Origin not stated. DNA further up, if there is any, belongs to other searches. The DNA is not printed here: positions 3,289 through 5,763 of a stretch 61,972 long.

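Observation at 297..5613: Signal-peptide-bearing MurQ/GckR-like tandem-SIS protein clustered with a NamZ-like muramidase and an M28/PA peptidase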

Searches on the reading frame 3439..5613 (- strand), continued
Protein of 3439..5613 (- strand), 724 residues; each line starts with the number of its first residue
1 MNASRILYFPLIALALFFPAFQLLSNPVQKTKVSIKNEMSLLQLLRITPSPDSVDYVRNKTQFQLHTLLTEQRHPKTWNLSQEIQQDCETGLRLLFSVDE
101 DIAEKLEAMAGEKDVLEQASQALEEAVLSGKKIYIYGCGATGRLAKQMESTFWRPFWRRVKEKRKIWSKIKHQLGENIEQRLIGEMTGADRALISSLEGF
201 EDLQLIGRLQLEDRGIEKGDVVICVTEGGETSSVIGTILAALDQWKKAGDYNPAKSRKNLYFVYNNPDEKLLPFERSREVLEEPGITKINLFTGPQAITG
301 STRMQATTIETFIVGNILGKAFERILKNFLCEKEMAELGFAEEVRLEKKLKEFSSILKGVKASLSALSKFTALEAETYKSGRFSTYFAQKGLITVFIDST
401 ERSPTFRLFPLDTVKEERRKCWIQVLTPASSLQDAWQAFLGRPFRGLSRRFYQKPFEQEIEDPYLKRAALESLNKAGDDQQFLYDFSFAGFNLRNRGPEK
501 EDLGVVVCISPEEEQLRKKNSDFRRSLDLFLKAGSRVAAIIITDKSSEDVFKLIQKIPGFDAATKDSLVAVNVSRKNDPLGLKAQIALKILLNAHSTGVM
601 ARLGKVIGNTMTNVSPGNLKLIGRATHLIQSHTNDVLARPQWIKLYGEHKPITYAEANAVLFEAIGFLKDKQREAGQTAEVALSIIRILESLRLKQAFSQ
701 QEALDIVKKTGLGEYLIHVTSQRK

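Call 25: search_solved_structures(query=A2, max_evalue=0.01, show_alignments=5)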
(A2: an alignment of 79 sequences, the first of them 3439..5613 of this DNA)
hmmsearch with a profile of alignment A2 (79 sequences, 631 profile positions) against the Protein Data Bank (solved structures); distinct sequences matched with E-value up to 0.01: 14.
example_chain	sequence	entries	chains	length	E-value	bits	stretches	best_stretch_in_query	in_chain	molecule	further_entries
4s12_A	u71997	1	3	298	5.2e-42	147.5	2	24-254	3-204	N-acetylmuramic acid 6-phosphate etherase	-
4lzj_A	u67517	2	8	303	8.3e-27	97.3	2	27-218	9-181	N-acetylmuramic acid 6-phosphate etherase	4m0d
1nri_A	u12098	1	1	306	9.2e-27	97.1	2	27-218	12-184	Hypothetical protein HI0754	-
4lc9_A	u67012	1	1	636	1.5e-22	83.2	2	31-276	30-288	Glucokinase regulatory protein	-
4mqu_A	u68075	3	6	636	1.6e-22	83.2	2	31-272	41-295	Glucokinase regulatory protein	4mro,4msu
4ly9_A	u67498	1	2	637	1.6e-22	83.1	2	31-272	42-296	Glucokinase regulatory protein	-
4ohk_A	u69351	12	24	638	1.6e-22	83.1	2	31-272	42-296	Glucokinase regulatory protein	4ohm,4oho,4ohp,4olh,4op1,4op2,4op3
4bb9_A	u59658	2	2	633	3.2e-22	82.1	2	31-272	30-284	GLUCOKINASE REGULATORY PROTEIN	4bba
3w0l_B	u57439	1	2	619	4.2e-20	75.1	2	442-594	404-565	Glucokinase regulatory protein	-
3trj_A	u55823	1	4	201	2.7e-05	26.2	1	64-204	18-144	Phosphoheptose isomerase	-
3fxa_A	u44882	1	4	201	0.00097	21.1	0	67-109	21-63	SIS domain protein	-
9lj9_B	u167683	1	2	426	0.0036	19.2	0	172-213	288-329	3-hexulose-6-phosphate synthase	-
1x92_A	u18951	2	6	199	0.0036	19.2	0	146-201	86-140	PHOSPHOHEPTOSE ISOMERASE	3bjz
1vim_A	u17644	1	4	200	0.0041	19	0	171-217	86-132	Hypothetical protein AF1796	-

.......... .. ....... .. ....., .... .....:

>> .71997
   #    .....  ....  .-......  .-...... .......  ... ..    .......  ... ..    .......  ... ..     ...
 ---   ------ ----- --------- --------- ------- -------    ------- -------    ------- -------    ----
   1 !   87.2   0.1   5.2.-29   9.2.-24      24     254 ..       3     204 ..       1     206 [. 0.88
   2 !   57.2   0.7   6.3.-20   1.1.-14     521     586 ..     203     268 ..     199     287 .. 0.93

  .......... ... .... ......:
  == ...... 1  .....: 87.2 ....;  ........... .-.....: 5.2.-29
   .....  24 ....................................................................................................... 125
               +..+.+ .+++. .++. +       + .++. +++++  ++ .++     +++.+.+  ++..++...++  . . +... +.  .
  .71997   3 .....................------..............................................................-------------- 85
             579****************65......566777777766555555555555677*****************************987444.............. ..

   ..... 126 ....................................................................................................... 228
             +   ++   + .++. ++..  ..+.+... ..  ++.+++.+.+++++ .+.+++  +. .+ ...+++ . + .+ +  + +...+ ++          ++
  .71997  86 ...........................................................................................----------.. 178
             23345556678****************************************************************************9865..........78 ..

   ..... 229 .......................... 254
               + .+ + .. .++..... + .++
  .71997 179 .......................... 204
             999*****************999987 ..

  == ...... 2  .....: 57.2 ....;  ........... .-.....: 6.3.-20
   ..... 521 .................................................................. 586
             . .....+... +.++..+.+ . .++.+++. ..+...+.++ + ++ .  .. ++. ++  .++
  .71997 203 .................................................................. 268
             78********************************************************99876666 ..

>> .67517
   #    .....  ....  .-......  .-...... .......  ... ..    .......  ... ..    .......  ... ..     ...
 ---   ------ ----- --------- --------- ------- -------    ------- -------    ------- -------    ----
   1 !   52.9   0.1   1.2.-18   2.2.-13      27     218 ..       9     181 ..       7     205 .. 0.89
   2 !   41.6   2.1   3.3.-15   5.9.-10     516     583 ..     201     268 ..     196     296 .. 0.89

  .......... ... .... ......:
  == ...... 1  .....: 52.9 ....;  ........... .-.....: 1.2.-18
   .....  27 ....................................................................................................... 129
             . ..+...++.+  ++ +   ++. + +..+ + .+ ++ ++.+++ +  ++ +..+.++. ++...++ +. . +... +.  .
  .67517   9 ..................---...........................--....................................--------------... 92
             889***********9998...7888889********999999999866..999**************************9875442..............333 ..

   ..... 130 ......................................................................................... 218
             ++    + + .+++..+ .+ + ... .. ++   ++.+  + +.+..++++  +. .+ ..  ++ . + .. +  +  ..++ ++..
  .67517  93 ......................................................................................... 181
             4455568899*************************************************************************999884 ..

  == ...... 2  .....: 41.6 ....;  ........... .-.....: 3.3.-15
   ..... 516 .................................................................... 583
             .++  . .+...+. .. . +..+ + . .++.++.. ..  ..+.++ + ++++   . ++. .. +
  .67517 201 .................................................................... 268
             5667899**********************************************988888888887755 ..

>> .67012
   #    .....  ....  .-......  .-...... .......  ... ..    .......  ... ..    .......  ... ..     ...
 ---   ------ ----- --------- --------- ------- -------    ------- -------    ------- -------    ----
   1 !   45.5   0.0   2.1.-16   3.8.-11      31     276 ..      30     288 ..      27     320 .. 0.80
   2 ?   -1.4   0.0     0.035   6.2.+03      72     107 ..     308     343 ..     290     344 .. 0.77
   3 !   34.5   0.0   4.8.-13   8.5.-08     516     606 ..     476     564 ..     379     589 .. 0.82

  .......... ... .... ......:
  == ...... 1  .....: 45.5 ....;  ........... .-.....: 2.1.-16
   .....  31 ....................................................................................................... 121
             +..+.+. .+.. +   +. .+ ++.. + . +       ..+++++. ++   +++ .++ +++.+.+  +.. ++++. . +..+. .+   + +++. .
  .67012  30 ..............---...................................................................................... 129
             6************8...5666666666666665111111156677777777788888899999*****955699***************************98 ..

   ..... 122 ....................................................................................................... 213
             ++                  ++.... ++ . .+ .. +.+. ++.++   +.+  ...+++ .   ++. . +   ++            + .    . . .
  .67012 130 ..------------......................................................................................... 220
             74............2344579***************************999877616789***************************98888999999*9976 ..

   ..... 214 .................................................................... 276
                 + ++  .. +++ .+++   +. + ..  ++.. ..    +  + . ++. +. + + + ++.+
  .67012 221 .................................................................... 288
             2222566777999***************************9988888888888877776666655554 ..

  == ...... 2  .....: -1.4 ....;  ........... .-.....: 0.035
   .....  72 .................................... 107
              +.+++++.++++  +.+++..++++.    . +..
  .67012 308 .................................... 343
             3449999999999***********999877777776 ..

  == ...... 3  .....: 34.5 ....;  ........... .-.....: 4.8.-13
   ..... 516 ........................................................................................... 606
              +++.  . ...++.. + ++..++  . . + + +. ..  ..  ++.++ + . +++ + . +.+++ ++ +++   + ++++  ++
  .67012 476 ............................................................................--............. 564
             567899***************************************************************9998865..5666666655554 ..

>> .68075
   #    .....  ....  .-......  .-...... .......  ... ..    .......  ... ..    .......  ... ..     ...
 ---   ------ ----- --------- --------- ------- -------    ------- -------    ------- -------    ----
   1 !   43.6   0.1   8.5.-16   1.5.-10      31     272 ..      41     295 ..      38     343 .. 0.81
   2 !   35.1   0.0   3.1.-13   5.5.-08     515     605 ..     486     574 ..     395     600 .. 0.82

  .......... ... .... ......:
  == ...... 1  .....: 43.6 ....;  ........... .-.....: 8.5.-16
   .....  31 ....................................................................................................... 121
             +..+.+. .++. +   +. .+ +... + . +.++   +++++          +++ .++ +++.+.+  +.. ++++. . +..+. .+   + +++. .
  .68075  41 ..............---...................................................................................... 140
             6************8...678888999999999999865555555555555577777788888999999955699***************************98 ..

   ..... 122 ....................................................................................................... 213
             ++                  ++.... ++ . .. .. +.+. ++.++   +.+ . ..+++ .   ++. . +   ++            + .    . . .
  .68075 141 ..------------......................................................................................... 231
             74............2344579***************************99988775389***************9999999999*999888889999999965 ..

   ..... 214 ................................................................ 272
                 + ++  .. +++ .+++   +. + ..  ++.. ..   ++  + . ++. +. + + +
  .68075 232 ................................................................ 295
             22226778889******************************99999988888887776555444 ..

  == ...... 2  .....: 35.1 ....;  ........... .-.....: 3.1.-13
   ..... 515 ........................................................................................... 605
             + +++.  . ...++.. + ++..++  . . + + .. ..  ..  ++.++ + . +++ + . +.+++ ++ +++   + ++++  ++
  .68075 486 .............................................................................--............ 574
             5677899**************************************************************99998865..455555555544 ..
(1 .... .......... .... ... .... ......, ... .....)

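Call 34: predict_structure(alignment_id=A2)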
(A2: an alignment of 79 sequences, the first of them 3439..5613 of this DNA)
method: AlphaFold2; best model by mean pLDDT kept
length: 724 residues; sequences in the alignment: 79
mean_pLDDT: 94.2   pTM: 0.92
mean pLDDT of the five models: 94.2, 94.0, 93.9, 93.8, 93.4
residues with pLDDT >= 90: 655; 70-90: 31; 50-70: 28; < 50: 10
segments of 3 or more residues with pLDDT < 50: 1-8
pLDDT, mean of each block of 10 residues (from residue 1): 43 56 53 73 98 96 96 97 98 98 98 97 98 98 98 98 98 96 98 94 97 98 98 98 97 98 98 98 98 97 97 99 98 98 97 98 98 98 98 97 89 94 97 97 98 98 94 97 97 95 98 97 98 98 97 97 96 97 99 98 96 89 96 97 94 98 95 85 98 97 96 93 58
secondary structure, 60 per line:
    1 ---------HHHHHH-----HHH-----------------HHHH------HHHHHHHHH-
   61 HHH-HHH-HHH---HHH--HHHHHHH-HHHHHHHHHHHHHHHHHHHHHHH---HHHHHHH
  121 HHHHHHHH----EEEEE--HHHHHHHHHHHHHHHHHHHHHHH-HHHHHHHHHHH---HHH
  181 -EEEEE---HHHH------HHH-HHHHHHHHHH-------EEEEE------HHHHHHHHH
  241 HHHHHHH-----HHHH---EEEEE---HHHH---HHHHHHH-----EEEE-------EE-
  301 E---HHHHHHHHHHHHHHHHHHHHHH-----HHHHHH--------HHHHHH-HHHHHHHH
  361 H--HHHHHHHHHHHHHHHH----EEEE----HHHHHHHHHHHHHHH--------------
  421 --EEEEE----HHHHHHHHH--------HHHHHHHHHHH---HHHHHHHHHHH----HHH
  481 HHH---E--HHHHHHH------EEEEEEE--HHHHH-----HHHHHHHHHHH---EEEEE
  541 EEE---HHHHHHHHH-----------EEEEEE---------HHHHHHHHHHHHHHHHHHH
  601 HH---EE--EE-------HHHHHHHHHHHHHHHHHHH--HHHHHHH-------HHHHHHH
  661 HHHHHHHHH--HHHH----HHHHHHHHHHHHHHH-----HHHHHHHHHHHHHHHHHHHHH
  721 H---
elements in order (helices of 4 or more, strands of 3 or more residues): H10-15 H41-44 H51-59 H80-86 H88-110 H114-128 E133-137 H140-162 H164-174 E182-186 H190-193 H204-213 E221-225 H232-247 H253-256 E260-264 H268-271 H275-281 E287-290 H305-326 H332-337 H346-351 H353-361 H364-379 E384-387 H392-406 E423-427 H432-440 H449-459 H463-473 H478-483 H490-496 E503-509 H512-516 H522-532 E536-543 H547-555 E567-572 H582-602 H619-637 H640-646 H654-669 H672-675 H680-694 H700-721
